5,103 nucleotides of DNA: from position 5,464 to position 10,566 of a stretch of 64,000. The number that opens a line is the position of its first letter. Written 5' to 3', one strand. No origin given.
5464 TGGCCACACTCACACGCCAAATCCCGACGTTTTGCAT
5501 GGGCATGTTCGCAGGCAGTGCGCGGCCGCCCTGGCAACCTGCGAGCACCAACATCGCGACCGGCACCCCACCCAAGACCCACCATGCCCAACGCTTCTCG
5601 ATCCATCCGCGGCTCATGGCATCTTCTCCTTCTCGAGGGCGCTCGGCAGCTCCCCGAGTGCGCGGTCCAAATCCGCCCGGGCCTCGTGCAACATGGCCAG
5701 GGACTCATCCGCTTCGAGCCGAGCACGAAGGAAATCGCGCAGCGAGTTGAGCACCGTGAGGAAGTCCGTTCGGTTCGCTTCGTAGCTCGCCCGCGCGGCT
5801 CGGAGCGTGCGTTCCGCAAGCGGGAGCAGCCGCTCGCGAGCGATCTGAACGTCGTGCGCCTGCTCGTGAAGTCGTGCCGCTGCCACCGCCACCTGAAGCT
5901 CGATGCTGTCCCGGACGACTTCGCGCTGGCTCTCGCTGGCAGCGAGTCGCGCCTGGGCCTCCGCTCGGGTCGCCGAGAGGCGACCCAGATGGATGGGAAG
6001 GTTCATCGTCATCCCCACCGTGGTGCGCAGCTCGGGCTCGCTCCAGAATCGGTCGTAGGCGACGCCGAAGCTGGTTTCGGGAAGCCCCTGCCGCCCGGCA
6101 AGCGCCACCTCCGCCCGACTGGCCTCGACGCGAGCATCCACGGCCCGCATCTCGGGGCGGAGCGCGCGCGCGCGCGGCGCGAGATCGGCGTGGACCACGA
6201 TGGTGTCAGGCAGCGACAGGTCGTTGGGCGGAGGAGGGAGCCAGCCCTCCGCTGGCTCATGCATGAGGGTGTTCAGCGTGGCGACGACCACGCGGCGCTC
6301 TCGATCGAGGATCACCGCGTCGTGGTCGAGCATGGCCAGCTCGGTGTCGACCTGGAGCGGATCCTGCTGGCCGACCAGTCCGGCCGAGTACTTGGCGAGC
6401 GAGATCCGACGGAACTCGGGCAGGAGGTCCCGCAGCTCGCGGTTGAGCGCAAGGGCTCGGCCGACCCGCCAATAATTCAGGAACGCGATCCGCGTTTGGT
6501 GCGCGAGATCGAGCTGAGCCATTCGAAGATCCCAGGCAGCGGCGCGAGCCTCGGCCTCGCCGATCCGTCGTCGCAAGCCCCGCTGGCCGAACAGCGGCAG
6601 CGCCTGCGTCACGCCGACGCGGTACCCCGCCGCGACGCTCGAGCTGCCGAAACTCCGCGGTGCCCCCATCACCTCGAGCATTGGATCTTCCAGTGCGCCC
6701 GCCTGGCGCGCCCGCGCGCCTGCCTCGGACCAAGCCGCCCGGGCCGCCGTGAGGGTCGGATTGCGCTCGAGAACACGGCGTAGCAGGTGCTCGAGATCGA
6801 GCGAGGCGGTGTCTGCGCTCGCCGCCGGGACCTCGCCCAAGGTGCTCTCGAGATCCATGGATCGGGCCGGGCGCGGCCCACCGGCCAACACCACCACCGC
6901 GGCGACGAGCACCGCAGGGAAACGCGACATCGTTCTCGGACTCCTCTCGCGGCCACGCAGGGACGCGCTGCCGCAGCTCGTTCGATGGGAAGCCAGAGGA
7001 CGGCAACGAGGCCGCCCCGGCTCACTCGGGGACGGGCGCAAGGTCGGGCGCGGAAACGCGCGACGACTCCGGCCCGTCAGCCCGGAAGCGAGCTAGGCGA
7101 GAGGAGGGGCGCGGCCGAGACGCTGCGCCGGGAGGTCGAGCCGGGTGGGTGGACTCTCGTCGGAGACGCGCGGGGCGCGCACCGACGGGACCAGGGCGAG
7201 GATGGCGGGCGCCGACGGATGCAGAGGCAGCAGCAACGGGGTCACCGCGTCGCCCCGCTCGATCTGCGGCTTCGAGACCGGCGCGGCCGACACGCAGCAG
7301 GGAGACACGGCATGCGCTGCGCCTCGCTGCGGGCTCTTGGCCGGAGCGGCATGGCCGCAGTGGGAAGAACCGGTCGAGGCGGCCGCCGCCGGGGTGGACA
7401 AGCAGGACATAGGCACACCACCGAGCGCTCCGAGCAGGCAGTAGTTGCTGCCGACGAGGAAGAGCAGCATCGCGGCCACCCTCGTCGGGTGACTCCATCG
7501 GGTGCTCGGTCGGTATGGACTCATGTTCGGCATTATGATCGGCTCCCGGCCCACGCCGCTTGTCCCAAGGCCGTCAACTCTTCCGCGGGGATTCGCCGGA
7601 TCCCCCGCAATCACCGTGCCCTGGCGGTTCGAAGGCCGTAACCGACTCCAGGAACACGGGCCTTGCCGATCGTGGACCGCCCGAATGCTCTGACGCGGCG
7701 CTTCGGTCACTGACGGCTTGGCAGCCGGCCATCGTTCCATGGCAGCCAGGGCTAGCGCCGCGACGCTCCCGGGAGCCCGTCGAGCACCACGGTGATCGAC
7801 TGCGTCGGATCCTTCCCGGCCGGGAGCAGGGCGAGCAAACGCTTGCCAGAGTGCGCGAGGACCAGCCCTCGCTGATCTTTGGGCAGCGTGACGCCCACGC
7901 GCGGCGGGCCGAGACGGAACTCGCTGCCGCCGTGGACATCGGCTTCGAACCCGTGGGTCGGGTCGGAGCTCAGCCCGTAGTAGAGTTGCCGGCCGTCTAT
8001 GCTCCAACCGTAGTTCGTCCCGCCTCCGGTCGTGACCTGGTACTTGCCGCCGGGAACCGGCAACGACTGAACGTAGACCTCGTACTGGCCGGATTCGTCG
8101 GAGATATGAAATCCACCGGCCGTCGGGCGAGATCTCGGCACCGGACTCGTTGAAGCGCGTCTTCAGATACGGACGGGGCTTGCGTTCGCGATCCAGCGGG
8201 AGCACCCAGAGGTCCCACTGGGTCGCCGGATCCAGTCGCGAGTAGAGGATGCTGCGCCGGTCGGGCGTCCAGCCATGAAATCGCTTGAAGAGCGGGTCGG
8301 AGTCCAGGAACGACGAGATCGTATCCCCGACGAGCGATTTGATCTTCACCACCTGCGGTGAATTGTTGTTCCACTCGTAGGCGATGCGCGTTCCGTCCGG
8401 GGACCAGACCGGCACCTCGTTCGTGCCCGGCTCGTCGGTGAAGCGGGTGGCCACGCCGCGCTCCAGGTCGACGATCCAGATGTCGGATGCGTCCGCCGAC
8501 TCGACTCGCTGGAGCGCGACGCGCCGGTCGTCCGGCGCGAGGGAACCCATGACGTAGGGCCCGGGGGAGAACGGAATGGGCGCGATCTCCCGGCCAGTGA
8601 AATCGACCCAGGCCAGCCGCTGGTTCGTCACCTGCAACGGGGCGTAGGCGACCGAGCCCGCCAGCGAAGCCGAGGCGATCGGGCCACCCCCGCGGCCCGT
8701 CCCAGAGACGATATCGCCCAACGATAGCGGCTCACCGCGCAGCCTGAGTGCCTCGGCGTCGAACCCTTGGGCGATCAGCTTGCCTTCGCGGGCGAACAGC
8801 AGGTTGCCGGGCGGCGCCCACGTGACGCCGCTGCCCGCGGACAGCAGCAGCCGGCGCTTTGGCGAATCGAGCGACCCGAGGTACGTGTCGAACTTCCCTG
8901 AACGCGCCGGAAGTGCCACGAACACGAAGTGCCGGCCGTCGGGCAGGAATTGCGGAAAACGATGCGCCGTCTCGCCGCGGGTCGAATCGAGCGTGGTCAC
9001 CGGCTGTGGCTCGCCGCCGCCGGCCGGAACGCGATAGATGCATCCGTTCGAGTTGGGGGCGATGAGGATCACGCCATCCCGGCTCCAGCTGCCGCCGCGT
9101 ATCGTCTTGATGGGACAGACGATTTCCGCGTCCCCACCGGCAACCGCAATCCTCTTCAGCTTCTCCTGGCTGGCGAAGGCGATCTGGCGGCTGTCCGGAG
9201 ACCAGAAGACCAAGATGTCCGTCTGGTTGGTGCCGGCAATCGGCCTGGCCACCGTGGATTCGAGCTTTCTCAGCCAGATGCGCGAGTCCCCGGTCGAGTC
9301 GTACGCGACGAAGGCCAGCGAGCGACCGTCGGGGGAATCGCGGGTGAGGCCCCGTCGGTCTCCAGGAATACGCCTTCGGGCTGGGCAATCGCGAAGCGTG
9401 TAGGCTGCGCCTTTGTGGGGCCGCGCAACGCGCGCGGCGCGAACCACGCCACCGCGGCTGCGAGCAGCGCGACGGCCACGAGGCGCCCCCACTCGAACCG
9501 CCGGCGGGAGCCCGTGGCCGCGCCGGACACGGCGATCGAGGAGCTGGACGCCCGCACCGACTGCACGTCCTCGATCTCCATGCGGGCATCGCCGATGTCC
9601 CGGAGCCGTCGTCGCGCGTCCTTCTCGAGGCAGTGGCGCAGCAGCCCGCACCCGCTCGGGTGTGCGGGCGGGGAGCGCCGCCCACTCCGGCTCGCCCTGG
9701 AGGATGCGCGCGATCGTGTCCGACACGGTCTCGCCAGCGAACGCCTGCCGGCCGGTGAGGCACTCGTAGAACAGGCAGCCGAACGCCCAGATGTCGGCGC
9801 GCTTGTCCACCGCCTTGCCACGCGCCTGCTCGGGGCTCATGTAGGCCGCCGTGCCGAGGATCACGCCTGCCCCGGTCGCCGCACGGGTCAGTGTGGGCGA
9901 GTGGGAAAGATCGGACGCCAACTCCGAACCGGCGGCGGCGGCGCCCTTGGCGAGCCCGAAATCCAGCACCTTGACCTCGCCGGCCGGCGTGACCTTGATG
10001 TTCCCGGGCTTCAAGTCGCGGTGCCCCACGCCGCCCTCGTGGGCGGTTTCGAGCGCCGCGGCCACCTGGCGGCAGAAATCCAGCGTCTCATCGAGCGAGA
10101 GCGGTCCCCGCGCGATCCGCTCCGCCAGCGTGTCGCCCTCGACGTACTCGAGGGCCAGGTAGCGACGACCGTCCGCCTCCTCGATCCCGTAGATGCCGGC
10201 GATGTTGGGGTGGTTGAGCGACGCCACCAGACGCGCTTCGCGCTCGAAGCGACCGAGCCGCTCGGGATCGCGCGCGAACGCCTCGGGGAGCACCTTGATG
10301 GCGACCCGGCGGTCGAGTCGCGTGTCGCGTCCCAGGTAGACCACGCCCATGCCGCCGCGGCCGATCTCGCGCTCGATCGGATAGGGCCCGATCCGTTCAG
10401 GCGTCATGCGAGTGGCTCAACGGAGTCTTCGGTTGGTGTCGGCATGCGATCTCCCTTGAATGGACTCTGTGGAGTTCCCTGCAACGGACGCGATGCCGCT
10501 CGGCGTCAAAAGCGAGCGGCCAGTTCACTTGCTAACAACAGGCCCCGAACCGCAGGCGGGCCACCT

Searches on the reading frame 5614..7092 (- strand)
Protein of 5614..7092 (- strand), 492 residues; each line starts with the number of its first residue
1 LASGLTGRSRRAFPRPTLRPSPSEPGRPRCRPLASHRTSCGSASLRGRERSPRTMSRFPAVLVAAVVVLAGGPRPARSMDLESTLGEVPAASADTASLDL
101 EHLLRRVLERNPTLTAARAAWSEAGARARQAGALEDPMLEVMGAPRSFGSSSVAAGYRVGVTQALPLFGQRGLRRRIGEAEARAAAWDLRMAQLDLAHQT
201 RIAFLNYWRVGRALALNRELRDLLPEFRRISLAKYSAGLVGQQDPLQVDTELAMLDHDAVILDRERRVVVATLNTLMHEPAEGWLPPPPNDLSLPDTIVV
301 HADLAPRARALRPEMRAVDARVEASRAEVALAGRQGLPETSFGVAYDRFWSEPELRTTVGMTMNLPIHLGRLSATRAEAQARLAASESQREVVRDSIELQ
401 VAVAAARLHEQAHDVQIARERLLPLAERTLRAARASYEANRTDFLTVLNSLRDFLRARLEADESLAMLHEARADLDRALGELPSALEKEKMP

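Call 8: search_protein_families(library=pfam, proteins=[window:5614-7092:-], max_evalue=0.0001)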
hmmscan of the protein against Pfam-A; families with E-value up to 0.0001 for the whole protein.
window:5614-7092:- (492 aa): 1 family
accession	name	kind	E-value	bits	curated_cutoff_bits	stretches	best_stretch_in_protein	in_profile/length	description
PF02321.23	OEP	-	2.2e-43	148.7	22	2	308-480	8-187/187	Outer membrane efflux protein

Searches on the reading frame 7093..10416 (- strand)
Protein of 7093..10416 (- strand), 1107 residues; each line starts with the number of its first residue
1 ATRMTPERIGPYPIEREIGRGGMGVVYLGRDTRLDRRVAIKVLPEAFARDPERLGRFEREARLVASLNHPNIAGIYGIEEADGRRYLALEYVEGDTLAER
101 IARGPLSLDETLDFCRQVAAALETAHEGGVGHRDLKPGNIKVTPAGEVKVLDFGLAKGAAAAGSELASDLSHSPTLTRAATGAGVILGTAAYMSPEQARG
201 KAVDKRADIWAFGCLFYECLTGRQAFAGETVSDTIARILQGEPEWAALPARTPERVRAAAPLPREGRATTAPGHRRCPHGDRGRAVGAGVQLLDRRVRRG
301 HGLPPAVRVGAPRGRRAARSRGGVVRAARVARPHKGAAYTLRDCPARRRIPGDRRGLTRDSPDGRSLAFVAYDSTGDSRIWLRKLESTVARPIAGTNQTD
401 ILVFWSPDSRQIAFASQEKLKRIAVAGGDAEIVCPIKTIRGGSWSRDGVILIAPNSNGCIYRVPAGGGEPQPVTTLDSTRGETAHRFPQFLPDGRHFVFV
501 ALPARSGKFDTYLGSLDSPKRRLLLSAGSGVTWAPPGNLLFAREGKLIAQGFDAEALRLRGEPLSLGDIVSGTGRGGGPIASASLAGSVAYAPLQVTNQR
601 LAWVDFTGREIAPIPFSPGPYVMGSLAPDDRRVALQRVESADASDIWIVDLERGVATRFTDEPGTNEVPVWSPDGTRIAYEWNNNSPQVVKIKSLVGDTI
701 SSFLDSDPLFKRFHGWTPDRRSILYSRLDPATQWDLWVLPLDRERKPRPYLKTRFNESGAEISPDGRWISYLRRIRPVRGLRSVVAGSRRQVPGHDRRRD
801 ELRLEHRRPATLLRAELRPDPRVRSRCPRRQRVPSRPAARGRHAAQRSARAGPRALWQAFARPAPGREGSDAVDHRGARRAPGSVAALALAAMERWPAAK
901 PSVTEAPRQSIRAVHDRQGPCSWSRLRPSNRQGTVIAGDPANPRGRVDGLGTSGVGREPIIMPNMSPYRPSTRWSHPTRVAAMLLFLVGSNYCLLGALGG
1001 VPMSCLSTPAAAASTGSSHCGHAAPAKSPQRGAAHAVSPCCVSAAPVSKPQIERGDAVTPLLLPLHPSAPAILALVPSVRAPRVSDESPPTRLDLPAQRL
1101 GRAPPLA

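Call 38: search_protein_families(library=pfam, proteins=[window:7093-10416:-], max_evalue=0.001)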
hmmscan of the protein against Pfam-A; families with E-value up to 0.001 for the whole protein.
window:7093-10416:- (1107 aa): 5 families
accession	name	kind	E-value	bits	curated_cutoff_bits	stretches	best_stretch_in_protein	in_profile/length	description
PF00069.31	Pkinase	-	3.1e-44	151.8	31.7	1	14-240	3-211/263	Protein kinase domain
PF07714.23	PK_Tyr_Ser-Thr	-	3.7e-27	95.7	23.1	1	15-242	4-221/258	Protein tyrosine and serine/threonine kinase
PF07676.18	PD40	-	5.9e-16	58.4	20.9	1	657-683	2-28/38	WD40-like Beta Propeller Repeat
PF00930.27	DPPIV_N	-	5.7e-06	25.7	22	0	644-685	23-64/354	Dipeptidyl peptidase IV (DPP IV) N-terminal region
PF03109.22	ABC1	-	0.00019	21.1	22.9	1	79-157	137-215/244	ABC1 atypical kinase-like domain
